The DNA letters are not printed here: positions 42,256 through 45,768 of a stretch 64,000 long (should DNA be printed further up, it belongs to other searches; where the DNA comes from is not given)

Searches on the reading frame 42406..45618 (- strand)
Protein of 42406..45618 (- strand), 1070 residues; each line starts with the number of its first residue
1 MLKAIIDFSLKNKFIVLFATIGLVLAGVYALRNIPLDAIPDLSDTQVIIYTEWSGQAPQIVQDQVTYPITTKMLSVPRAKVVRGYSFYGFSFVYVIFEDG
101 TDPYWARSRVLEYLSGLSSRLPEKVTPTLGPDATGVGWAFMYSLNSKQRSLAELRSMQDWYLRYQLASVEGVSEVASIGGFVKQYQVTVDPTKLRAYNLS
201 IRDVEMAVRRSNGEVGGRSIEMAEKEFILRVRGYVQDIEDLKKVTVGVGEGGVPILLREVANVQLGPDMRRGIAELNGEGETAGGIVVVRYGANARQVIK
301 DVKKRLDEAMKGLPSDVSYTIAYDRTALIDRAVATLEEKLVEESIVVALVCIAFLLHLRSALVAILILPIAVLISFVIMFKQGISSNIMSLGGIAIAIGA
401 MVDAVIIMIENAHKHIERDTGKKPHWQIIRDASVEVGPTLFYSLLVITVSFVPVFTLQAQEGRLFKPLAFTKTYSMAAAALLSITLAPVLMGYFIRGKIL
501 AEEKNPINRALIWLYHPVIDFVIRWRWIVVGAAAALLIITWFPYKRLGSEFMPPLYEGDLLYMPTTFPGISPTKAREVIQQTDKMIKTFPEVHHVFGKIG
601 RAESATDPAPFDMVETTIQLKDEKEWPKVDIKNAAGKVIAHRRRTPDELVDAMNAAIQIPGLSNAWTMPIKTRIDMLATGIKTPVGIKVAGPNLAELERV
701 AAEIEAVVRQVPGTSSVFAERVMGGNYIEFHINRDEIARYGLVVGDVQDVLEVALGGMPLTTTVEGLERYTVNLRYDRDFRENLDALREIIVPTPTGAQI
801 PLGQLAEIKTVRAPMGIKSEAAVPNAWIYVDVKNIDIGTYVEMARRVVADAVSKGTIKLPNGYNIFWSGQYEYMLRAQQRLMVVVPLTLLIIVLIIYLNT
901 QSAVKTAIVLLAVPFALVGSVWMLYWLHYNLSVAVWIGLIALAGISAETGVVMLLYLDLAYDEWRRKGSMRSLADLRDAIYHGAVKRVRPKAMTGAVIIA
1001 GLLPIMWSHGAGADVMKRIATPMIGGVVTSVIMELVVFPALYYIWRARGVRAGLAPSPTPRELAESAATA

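Call 29: search_protein_families(library=pfam, proteins=[window:42406-45618:-], max_evalue=0.001)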
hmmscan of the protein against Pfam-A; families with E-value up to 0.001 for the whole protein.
window:42406-45618:- (1070 aa): 1 family
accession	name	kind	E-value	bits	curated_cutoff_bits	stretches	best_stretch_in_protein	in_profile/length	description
PF00873.25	ACR_tran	-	1.4e-219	731.9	28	1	5-1044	1-1019/1021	AcrB/AcrD/AcrF family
